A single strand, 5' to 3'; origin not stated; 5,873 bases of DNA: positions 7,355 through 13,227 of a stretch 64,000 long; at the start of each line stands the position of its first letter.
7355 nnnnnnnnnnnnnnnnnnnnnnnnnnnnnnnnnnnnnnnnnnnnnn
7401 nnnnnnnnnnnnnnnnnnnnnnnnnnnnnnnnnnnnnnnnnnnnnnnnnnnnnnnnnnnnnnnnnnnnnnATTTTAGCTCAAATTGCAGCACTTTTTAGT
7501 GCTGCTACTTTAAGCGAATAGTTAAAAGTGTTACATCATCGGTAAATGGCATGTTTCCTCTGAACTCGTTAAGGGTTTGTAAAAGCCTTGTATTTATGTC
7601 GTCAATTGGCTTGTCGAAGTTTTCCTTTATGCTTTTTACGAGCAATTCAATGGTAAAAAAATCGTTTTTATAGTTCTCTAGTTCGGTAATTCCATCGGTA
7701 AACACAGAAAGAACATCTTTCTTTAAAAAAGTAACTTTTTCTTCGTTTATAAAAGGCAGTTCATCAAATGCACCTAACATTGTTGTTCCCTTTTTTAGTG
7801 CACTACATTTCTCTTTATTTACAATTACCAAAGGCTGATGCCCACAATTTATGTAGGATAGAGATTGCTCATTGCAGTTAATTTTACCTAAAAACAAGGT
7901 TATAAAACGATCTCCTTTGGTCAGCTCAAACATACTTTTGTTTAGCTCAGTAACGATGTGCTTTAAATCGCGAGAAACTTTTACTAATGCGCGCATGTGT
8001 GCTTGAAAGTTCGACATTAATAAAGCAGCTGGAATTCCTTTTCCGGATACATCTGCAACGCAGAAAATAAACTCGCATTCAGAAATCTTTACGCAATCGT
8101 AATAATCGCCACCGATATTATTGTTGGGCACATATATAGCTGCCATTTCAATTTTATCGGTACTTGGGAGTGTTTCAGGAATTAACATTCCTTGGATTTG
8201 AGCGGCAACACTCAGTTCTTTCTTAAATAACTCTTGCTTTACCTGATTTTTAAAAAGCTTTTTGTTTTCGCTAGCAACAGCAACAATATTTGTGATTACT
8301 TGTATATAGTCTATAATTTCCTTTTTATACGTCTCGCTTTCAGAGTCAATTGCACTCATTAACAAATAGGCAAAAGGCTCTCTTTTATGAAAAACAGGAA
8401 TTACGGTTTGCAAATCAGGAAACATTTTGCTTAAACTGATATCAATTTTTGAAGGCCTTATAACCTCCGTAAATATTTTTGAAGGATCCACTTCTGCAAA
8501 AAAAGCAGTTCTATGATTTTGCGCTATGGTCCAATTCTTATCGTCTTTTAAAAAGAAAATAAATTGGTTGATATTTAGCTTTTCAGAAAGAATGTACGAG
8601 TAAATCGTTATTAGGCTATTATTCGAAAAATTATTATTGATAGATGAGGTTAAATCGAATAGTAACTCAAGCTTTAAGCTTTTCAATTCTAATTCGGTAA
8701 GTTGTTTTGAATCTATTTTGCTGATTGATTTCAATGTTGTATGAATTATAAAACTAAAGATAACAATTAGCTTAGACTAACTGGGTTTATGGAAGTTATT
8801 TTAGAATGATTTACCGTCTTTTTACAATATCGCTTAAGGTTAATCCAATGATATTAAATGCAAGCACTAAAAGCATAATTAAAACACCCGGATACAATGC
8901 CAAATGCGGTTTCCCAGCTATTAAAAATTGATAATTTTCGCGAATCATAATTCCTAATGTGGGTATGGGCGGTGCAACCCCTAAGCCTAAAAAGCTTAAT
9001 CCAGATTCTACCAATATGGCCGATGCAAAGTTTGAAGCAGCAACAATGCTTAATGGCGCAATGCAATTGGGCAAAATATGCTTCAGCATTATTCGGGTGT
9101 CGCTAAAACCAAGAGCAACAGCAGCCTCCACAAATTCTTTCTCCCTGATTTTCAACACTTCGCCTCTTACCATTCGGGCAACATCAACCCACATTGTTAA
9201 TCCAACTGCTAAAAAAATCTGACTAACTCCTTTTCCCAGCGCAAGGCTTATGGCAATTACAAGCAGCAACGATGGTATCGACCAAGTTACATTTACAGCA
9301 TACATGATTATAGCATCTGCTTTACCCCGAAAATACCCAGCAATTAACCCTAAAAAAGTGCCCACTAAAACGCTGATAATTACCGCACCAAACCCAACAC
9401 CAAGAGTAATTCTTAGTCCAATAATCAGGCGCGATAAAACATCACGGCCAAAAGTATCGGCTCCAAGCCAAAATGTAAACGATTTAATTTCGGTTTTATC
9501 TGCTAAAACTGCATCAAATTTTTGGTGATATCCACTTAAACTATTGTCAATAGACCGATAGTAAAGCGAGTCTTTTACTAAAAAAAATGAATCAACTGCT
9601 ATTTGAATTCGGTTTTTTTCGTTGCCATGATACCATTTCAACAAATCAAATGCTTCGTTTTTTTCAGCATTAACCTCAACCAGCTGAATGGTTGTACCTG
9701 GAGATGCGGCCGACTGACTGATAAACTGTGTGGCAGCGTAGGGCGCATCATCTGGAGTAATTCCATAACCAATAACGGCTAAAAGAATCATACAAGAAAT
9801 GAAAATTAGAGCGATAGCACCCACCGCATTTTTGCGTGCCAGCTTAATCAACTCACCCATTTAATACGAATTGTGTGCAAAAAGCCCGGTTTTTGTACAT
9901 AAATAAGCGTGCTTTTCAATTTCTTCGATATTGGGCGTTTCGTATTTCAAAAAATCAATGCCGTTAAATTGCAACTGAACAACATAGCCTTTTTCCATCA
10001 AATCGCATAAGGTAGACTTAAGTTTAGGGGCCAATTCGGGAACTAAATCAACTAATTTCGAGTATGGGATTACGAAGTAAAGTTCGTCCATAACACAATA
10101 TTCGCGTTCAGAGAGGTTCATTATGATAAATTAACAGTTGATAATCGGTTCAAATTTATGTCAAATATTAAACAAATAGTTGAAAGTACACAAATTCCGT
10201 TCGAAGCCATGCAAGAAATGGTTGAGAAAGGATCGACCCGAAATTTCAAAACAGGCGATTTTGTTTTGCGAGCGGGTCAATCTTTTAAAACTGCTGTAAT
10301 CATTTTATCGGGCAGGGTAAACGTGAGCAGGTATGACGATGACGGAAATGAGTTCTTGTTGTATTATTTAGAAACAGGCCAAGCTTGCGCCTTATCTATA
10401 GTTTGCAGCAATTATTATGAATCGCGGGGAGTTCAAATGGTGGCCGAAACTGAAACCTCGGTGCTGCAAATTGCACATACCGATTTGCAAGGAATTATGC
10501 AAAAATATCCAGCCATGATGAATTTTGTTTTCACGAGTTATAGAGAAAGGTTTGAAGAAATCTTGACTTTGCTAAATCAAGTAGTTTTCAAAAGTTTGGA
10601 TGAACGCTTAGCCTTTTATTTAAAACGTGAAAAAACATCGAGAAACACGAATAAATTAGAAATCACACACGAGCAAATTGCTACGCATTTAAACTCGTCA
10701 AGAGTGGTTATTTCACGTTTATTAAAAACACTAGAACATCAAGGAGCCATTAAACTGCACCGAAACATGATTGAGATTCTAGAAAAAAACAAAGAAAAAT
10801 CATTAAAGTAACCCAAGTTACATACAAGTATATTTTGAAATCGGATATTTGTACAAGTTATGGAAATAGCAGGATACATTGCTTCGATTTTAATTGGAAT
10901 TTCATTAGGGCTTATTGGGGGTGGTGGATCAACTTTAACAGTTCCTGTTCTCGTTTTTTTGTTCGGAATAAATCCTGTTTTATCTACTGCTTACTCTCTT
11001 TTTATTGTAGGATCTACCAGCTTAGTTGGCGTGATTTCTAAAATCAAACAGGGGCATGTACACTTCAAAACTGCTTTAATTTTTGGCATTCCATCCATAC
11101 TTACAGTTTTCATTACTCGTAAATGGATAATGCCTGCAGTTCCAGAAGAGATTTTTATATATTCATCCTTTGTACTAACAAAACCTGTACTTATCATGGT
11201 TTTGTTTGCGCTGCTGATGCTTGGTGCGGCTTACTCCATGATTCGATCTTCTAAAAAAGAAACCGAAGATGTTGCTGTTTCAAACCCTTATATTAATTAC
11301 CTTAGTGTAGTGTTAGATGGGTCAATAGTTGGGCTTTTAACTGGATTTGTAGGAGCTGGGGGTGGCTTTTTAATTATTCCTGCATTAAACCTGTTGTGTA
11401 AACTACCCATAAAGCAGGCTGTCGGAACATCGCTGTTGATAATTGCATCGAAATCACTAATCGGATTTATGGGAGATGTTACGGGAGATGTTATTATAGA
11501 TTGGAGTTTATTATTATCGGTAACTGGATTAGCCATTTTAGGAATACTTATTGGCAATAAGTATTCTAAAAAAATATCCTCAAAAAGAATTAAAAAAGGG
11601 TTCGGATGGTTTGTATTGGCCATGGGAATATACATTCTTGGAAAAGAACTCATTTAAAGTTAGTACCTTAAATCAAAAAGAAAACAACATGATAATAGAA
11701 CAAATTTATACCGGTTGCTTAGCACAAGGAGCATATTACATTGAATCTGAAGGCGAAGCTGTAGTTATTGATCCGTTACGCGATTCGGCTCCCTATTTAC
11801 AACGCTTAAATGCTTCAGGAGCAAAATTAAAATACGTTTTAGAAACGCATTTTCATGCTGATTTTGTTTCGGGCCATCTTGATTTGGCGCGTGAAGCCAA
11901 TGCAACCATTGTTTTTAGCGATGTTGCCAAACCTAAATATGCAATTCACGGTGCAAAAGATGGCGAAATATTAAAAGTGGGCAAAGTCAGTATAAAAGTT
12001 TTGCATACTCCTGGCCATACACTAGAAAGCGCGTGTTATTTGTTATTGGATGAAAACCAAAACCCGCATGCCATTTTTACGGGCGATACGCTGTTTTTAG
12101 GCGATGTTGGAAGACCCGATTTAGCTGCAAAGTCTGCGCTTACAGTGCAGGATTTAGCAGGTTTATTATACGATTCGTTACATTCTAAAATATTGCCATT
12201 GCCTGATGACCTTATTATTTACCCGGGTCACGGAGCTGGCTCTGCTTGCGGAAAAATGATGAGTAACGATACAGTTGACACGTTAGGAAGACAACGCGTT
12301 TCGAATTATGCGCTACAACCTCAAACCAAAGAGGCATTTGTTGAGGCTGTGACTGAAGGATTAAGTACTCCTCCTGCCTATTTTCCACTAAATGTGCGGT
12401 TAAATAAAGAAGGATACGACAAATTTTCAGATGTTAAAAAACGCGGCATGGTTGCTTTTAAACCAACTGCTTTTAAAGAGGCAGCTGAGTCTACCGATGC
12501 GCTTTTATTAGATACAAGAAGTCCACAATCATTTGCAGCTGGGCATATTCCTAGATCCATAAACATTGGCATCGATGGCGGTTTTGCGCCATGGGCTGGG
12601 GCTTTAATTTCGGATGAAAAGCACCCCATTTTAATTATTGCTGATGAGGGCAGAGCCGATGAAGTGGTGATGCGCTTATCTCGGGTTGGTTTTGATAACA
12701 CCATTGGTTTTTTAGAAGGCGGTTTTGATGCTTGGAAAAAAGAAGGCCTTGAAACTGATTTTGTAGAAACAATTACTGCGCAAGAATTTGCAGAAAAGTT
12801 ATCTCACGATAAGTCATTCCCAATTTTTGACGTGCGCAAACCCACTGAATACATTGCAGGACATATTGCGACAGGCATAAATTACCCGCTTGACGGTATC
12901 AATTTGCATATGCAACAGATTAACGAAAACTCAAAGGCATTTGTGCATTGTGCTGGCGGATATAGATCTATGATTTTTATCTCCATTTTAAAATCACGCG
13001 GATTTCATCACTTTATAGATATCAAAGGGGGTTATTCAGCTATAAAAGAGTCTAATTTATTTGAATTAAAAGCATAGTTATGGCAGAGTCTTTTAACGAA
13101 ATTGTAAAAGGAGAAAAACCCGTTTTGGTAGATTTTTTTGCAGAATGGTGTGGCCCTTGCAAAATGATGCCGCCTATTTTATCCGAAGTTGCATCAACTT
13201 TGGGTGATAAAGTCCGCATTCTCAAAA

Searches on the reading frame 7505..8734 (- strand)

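Call 25: search_protein_families(library=pfam, proteins=[window:7505-8734:-], max_evalue=0.001)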
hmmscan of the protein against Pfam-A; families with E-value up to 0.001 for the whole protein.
window:7505-8734:- (409 aa): 1 family
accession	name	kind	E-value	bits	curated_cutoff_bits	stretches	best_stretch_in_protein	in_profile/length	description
PF07228.17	SpoIIE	-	7.3e-40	137.4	25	1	222-408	5-191/192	Stage II sporulation protein E (SpoIIE)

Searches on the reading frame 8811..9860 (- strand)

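Call 64: search_protein_families(library=pfam, proteins=[window:8811-9860:-], max_evalue=0.001)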
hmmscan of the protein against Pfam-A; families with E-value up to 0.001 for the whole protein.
window:8811-9860:- (349 aa): 1 family
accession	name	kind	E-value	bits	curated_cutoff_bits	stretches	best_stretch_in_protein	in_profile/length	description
PF00528.27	BPD_transp_1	-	1.7e-24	87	26.4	1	167-349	1-181/184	Binding-protein-dependent transport system inner membrane component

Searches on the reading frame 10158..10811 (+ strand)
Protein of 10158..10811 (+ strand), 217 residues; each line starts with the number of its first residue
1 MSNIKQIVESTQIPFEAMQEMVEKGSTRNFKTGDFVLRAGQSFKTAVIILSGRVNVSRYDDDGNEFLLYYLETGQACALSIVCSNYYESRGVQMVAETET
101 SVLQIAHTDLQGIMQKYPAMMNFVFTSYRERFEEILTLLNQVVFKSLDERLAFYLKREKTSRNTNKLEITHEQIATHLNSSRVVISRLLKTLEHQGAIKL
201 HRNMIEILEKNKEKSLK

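Call 64: search_protein_families(library=pfam, proteins=[window:10158-10811:+], max_evalue=0.001)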
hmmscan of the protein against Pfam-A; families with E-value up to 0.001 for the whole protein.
window:10158-10811:+ (217 aa): 3 families
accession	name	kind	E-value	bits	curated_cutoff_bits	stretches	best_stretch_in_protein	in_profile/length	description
PF00027.35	cNMP_binding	-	8.1e-13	48.6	27.5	1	28-117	2-89/89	Cyclic nucleotide-binding domain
PF13545.12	HTH_Crp_2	-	4.7e-12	46.1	27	1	149-210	1-64/70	Crp-like helix-turn-helix domain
PF00325.26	Crp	-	0.00076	19.6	21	0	167-198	1-32/32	Bacterial regulatory proteins, crp family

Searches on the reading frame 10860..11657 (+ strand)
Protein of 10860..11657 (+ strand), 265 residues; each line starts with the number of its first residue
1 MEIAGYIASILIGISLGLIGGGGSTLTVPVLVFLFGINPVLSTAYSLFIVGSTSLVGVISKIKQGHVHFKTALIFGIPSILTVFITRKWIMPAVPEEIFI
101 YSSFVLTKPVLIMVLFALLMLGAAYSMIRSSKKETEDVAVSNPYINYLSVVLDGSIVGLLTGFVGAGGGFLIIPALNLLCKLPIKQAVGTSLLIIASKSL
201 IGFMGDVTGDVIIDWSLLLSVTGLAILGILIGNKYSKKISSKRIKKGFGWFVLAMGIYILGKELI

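Call 64: search_protein_families(library=pfam, proteins=[window:10860-11657:+], max_evalue=0.001)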
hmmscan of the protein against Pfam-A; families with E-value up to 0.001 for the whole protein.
window:10860-11657:+ (265 aa): 1 family
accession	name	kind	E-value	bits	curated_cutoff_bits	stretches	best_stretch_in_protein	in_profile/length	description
PF01925.25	TauE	-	6.6e-43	147.5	32.6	1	7-258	3-236/237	Sulfite exporter TauE/SafE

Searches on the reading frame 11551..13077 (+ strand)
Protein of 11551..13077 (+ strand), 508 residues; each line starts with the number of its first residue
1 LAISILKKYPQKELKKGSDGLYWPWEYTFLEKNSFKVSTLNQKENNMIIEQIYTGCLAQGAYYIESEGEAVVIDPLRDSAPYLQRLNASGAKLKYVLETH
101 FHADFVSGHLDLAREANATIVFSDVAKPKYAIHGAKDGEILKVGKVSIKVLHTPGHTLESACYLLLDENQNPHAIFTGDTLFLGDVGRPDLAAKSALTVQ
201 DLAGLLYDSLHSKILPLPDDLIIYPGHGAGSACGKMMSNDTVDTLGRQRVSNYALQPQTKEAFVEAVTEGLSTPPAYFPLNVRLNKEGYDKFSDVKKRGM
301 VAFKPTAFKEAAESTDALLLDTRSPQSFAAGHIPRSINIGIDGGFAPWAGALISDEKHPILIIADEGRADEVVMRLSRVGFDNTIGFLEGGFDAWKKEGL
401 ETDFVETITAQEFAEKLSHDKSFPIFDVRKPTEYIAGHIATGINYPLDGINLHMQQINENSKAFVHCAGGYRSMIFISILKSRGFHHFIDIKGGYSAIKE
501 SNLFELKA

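Call 25: search_protein_families(library=pfam, proteins=[window:11551-13077:+], max_evalue=0.001)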
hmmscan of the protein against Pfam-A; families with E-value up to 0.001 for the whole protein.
window:11551-13077:+ (508 aa): 2 families
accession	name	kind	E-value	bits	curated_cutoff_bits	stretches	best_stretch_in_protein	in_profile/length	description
PF00581.25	Rhodanese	-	1.6e-30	106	22.2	2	305-398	2-102/102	Rhodanese-like domain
PF00753.33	Lactamase_B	-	2.9e-15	57.2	22.7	1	60-227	7-196/196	Metallo-beta-lactamase superfamily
